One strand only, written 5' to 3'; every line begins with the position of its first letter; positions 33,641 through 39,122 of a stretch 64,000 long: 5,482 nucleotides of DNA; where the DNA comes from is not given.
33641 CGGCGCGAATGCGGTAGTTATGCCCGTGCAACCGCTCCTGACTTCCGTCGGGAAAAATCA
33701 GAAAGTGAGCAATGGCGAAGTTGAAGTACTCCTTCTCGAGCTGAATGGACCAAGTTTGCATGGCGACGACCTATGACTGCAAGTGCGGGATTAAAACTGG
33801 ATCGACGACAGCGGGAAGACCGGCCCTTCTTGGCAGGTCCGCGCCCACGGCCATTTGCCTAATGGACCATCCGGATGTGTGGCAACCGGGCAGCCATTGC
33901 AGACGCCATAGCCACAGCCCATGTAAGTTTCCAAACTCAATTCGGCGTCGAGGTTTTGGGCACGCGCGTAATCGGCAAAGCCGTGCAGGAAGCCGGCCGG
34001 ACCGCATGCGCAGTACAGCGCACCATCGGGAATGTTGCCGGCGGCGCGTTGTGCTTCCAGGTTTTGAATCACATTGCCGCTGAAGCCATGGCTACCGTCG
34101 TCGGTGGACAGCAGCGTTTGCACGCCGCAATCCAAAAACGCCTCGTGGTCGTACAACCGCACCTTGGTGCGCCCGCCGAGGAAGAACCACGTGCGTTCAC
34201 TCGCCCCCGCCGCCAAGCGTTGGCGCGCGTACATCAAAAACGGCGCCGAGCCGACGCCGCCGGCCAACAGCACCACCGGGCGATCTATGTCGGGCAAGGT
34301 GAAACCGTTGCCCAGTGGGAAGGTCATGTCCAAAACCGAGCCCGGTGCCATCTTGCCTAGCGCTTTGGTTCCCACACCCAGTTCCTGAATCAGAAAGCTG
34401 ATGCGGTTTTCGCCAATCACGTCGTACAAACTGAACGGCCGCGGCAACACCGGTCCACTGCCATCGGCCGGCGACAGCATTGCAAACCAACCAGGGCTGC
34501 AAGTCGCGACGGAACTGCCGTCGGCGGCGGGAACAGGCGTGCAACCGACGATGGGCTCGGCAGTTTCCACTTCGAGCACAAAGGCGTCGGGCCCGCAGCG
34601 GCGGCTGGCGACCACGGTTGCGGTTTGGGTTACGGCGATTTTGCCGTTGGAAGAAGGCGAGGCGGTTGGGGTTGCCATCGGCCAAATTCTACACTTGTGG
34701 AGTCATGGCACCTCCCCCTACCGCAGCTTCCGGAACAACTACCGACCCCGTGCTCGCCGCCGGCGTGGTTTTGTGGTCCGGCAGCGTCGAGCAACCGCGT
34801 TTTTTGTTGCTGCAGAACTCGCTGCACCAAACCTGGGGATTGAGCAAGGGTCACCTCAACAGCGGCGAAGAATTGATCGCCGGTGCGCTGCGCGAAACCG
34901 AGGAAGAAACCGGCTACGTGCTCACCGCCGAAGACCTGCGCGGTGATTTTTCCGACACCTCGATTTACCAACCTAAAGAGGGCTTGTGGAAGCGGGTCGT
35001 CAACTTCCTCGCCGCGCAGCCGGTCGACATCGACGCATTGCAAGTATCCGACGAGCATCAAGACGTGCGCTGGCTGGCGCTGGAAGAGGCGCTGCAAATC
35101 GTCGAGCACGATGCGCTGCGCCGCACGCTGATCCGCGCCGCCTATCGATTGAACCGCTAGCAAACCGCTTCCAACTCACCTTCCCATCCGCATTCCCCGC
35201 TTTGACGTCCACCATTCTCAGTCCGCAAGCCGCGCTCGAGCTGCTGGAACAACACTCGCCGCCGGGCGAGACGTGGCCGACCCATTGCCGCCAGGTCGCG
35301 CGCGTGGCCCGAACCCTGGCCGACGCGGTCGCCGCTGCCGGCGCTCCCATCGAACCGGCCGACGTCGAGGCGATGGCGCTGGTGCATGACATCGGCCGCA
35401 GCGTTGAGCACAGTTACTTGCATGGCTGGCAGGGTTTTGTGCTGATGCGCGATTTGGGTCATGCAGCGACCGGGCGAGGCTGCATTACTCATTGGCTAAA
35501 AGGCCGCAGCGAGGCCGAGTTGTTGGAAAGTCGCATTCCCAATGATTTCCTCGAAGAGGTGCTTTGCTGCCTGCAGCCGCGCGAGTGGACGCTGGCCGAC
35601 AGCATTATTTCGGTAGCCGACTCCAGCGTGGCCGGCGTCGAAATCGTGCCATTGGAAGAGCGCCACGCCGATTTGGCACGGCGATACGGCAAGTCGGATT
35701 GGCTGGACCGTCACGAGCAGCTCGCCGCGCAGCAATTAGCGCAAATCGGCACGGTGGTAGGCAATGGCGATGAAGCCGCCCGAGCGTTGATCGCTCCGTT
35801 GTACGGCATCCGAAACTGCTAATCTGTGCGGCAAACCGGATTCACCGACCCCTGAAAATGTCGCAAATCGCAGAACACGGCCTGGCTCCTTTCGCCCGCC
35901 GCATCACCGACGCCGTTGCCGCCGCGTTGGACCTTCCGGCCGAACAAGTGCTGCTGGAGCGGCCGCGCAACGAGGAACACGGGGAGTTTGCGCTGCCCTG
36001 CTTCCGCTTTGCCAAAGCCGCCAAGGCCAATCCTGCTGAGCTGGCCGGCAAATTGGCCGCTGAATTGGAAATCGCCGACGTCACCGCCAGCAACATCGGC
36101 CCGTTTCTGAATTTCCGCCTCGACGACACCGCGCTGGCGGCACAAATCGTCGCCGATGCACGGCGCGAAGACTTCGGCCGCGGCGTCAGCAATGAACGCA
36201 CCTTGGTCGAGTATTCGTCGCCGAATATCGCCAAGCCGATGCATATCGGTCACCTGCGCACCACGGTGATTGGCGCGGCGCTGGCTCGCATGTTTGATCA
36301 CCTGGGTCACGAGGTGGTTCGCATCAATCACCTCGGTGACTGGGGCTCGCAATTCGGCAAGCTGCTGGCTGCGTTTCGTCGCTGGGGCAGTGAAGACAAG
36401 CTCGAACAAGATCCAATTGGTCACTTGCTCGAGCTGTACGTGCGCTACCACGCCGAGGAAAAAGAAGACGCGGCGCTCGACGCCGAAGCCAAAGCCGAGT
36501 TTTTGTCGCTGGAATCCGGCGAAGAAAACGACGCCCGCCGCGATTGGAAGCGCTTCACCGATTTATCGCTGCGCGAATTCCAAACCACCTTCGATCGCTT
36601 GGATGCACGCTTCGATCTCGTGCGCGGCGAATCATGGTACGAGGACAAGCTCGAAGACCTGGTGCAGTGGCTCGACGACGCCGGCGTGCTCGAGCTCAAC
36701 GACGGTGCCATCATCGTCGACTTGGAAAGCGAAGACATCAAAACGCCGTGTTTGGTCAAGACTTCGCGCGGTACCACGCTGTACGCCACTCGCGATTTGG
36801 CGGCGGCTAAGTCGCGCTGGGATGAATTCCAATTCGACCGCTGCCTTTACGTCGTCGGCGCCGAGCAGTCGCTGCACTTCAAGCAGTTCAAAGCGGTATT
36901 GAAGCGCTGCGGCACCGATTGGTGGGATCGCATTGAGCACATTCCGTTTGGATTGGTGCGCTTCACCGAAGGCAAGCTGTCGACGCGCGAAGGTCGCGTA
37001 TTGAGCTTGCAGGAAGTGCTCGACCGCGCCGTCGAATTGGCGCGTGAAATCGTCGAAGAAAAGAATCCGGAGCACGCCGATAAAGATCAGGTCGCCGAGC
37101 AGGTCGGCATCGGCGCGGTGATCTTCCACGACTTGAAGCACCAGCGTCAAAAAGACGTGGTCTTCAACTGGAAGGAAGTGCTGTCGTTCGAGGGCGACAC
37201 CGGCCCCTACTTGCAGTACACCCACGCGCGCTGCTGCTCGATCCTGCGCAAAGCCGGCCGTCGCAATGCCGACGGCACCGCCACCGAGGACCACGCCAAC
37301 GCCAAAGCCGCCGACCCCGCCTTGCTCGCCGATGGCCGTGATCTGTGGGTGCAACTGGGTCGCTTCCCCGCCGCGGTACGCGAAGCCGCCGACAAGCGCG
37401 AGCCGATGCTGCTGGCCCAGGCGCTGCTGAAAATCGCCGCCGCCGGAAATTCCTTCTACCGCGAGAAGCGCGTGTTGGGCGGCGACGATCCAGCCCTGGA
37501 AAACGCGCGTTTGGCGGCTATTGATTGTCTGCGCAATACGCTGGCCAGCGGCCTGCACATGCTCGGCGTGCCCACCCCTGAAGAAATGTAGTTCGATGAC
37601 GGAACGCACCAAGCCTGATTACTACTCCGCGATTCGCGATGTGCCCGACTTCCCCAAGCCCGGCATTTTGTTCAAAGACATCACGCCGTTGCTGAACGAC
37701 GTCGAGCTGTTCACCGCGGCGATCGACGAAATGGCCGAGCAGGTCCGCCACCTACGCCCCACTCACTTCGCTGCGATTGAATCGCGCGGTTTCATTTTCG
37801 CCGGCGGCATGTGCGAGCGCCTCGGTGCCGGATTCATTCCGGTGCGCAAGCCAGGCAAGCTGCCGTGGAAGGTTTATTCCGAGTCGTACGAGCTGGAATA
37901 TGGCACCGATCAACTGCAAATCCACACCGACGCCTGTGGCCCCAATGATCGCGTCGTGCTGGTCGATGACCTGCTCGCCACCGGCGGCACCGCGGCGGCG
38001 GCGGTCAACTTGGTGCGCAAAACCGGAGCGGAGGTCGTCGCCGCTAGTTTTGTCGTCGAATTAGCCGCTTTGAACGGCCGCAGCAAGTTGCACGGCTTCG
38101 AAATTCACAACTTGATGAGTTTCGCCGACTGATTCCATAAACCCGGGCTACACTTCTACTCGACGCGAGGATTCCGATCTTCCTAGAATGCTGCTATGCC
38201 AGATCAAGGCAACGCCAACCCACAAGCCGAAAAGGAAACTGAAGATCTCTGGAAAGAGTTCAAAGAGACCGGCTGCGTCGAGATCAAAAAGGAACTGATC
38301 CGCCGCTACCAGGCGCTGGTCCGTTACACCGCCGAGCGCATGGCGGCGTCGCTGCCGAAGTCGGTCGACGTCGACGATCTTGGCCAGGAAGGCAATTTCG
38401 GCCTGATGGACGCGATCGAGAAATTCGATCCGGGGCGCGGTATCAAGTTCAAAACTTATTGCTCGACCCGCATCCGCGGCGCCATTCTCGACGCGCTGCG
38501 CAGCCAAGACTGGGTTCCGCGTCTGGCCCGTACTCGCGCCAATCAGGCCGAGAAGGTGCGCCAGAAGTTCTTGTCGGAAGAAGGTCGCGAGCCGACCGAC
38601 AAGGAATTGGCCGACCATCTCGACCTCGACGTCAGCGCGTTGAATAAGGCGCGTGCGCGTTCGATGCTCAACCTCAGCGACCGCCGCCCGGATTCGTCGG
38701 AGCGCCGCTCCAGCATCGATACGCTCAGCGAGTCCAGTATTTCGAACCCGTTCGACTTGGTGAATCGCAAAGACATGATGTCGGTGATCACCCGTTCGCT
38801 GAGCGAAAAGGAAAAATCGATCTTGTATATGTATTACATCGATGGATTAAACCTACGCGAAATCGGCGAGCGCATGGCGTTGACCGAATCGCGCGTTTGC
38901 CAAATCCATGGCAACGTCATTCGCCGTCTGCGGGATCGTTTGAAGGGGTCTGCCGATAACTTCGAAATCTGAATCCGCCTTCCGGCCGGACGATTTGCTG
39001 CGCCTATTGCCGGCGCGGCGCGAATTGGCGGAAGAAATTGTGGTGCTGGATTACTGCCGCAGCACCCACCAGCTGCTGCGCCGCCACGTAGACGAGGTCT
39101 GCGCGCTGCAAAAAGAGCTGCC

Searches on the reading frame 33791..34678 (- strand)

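Call 40: search_protein_families(library=pfam, proteins=[window:33791-34678:-], max_evalue=0.00001)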
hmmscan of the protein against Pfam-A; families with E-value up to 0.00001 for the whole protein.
window:33791-34678:- (295 aa): 1 family
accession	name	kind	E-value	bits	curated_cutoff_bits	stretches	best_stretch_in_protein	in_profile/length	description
PF10418.14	DHODB_Fe-S_bind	-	2.4e-10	40.4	23.9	1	250-292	1-39/41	Iron-sulfur cluster binding domain of dihydroorotate dehydrogenase B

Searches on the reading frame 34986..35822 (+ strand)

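Call 40: search_protein_families(library=pfam, proteins=[window:34986-35822:+], max_evalue=0.00001)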
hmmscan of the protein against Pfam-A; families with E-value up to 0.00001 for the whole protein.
window:34986-35822:+ (278 aa): 1 family
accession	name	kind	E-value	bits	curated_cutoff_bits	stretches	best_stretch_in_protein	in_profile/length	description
PF01966.28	HD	-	9.8e-07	29.5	22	1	99-174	3-73/116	HD domain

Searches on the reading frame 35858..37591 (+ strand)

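Call 40: search_protein_families(library=pfam, proteins=[window:35858-37591:+], max_evalue=0.00001)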
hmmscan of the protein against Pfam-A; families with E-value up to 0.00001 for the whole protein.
window:35858-37591:+ (577 aa): 3 families
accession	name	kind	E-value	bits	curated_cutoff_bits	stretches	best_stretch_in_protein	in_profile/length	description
PF00750.26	tRNA-synt_1d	-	2.6e-90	303.4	23.3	1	111-438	18-349/349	tRNA synthetases class I (R), catalytic domain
PF05746.21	DALR_1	-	1.2e-26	93.5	22.3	1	452-577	1-117/117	DALR anticodon binding domain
PF03485.21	Arg_tRNA_synt_N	-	6.8e-14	52.7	21.5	1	14-88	5-85/85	Arginyl tRNA synthetase N terminal domain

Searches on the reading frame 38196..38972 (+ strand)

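Call 40: search_protein_families(library=pfam, proteins=[window:38196-38972:+], max_evalue=0.00001)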
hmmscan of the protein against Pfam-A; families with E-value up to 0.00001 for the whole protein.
window:38196-38972:+ (258 aa): 4 families
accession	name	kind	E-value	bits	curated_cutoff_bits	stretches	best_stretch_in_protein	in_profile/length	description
PF04542.20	Sigma70_r2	-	3.1e-20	72.2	24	1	34-106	1-70/71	Sigma-70 region 2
PF04545.22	Sigma70_r4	-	4.3e-14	52.2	24.1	1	201-246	4-49/50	Sigma-70, region 4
PF04539.22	Sigma70_r3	-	1.3e-07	32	25.3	1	115-187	3-76/78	Sigma-70 region 3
PF08281.18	Sigma70_r4_2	-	3.6e-06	27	25.7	0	200-234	9-43/54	Sigma-70, region 4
